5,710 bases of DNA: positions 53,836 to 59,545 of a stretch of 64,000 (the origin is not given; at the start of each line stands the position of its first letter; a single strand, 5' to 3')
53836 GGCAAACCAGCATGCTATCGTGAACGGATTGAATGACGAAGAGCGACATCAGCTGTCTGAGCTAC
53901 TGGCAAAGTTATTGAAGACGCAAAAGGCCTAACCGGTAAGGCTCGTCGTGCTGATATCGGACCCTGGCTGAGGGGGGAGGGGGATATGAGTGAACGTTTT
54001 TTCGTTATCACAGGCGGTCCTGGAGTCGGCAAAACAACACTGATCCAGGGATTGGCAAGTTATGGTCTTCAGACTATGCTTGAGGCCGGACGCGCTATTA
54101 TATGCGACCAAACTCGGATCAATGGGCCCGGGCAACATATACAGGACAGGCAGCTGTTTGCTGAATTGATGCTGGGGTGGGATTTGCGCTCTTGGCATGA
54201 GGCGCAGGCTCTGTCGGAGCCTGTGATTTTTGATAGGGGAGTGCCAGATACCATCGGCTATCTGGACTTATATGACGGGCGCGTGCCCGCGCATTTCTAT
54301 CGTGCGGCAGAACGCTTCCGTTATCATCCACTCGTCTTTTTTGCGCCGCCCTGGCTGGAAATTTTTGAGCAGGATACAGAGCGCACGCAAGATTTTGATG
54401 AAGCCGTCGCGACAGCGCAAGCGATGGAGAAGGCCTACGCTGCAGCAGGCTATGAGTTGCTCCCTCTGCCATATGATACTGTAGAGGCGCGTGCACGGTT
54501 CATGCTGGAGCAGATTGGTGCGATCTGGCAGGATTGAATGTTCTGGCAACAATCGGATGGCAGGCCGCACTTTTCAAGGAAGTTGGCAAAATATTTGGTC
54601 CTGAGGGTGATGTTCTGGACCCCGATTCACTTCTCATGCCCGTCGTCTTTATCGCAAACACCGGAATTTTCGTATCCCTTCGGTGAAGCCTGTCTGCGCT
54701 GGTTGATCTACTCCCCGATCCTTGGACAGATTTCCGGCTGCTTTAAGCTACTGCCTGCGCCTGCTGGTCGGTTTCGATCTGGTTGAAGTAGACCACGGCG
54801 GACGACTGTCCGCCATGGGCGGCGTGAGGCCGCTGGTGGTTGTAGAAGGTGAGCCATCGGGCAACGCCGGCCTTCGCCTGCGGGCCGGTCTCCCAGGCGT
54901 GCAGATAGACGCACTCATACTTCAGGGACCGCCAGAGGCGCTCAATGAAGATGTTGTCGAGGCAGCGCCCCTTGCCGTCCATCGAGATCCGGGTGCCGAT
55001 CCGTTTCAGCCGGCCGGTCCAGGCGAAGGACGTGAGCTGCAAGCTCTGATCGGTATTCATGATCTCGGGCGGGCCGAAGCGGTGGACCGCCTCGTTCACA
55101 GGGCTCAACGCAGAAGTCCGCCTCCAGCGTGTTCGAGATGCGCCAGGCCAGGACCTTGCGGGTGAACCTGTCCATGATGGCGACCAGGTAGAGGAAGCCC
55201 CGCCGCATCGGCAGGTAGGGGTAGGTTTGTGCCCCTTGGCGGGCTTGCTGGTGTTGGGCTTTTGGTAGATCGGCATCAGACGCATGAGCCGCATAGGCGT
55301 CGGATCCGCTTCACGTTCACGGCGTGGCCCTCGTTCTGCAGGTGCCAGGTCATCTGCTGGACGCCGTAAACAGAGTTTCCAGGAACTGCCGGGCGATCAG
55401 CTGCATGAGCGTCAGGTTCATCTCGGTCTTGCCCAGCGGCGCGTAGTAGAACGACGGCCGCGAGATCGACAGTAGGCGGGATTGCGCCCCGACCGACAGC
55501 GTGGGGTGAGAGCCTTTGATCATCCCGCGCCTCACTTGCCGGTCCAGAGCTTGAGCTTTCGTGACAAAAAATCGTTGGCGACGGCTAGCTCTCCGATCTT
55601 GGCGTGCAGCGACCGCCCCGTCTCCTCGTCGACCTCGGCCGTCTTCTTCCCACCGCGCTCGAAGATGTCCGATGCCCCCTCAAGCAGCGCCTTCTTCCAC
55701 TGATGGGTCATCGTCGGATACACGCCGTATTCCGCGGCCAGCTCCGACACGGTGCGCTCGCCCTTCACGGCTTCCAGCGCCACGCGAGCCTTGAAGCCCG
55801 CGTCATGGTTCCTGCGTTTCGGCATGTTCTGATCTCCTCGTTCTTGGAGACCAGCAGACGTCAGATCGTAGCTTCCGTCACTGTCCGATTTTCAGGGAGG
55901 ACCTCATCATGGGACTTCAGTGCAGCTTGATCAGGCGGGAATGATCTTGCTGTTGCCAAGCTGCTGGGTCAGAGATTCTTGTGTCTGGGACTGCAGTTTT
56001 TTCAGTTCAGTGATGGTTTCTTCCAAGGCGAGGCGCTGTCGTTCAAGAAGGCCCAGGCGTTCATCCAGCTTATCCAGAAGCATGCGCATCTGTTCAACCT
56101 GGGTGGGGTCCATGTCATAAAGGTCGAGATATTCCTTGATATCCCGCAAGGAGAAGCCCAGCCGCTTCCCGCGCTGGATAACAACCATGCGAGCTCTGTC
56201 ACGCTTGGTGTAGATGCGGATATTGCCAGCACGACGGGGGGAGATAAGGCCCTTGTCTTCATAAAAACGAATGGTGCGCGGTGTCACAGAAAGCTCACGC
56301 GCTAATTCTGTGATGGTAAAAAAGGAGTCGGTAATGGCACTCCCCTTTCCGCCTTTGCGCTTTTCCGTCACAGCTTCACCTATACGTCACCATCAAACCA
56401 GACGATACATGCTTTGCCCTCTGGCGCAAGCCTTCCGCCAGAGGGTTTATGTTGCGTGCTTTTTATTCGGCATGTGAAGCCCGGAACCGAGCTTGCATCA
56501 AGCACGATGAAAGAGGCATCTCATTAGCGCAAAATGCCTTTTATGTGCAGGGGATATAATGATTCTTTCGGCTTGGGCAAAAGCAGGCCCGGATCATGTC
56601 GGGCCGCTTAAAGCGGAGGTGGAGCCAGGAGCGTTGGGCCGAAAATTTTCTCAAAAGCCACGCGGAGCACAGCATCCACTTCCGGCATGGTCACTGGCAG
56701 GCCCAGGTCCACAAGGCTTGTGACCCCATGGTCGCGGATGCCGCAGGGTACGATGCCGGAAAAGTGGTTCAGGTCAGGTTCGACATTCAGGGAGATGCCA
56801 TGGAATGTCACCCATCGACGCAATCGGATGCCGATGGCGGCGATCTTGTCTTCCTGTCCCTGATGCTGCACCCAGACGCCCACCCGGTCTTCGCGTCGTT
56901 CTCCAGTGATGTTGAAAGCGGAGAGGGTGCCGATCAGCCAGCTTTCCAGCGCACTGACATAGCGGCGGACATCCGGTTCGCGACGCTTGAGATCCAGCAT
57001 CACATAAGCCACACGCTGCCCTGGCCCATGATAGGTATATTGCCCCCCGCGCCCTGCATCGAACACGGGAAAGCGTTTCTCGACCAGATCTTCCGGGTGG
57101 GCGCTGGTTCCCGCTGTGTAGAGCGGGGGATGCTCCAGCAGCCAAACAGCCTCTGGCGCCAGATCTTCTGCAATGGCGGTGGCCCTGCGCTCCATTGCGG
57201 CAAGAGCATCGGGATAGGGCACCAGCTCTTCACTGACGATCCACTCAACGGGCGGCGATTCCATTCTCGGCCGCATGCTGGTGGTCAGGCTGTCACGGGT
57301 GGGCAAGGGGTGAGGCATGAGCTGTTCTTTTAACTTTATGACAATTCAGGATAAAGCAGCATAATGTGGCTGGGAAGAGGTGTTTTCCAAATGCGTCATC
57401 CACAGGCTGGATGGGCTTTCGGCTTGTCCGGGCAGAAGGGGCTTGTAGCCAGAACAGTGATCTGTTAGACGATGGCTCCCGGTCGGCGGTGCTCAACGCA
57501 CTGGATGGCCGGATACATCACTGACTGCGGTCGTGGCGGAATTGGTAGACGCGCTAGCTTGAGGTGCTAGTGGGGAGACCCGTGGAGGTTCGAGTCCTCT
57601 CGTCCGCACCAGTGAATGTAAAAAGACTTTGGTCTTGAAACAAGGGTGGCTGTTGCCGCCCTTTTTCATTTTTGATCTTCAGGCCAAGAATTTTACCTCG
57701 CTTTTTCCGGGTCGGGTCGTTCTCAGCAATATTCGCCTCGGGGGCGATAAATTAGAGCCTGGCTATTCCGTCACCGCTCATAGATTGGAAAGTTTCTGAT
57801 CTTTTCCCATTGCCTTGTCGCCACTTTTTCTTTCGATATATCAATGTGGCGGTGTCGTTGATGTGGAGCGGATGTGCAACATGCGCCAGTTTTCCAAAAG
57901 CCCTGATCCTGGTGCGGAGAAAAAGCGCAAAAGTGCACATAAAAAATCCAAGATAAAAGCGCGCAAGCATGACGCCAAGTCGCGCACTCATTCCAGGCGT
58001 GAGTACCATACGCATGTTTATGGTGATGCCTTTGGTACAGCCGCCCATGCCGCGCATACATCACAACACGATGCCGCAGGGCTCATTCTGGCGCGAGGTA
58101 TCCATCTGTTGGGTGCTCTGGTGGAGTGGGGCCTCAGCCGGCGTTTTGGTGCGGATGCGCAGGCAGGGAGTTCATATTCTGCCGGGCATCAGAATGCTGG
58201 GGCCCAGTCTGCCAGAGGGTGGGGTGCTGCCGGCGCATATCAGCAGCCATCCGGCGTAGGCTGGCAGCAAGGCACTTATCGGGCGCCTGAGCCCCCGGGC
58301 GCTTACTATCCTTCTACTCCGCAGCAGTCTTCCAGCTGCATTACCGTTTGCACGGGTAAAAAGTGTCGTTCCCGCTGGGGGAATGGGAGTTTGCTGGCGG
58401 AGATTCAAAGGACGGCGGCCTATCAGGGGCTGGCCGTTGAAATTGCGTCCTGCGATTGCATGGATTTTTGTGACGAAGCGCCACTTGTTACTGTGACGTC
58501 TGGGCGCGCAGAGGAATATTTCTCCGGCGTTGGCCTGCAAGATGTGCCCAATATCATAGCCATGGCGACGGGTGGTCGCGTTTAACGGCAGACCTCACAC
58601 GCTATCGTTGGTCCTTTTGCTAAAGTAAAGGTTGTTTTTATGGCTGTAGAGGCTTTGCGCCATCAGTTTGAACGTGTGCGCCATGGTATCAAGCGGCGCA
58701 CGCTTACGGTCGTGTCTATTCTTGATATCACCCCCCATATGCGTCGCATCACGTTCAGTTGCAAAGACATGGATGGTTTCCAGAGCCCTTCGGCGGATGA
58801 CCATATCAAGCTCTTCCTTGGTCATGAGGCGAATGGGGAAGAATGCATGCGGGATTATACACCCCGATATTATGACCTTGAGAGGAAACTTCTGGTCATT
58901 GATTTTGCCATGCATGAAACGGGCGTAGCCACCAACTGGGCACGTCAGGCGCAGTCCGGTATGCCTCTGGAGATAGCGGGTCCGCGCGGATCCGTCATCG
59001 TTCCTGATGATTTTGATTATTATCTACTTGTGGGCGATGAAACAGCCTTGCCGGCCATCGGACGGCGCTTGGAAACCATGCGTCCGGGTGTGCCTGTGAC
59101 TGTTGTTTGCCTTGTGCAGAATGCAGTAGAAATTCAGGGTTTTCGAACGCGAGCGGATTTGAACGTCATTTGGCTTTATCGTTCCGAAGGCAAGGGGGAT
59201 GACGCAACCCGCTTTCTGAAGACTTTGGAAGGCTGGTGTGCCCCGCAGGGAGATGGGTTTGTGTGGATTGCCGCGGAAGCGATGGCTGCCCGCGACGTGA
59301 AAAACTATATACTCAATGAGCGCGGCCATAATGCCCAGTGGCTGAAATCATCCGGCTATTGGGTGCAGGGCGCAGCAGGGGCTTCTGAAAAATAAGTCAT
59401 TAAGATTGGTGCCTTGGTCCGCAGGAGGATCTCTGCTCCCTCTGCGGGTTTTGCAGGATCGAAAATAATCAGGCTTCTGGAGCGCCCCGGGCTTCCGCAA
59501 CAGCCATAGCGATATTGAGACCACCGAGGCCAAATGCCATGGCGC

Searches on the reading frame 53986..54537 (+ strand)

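Call 38: search_protein_families(library=pfam, proteins=[window:53986-54537:+])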
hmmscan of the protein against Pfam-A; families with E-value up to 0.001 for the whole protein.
window:53986-54537:+ (183 aa): 3 families
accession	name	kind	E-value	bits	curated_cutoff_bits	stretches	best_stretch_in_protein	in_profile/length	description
PF13521.12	AAA_28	-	8.3e-40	137.1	27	1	6-169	2-164/164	AAA domain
PF13245.12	AAA_19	-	0.00042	20.9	25.1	1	2-29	10-37/134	AAA domain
PF20720.3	nSTAND3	-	0.00085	19.5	27.2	0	3-29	17-43/155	Novel STAND NTPase 3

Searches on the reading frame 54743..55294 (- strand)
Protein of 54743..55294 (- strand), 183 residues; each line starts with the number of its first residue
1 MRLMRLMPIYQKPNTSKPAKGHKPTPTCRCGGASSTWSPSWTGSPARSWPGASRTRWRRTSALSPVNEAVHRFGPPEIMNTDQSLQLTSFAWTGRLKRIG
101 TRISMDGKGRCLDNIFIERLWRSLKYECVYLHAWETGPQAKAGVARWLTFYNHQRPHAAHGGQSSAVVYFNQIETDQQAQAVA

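Call 38: search_protein_families(library=pfam, proteins=[window:54743-55294:-])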
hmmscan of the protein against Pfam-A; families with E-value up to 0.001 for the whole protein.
window:54743-55294:- (183 aa): 1 family
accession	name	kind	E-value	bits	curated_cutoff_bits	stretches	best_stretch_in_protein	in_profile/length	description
PF13683.12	rve_3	-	1.1e-15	57.5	26.5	1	100-163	2-65/67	Integrase core domain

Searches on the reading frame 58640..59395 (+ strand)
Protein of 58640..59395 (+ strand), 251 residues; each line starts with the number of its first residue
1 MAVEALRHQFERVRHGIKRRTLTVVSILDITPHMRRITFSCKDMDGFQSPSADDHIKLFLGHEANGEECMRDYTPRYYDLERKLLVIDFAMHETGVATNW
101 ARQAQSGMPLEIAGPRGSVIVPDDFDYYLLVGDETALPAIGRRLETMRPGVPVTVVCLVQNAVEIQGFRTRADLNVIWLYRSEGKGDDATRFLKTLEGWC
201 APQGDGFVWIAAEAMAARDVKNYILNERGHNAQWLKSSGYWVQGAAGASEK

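Call 38: search_protein_families(library=pfam, proteins=[window:58640-59395:+])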
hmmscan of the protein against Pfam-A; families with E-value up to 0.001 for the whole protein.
window:58640-59395:+ (251 aa): 3 families
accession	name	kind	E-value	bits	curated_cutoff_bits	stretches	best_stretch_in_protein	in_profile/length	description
PF04954.18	SIP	-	9.3e-29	100.8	26.3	1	126-244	2-119/119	Siderophore-interacting protein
PF08021.17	FAD_binding_9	-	2.1e-27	96.2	23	2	68-118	68-119/120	Siderophore-interacting FAD-binding domain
PF00970.30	FAD_binding_6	-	0.00025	21.8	21.1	1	23-119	3-97/99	Oxidoreductase FAD-binding domain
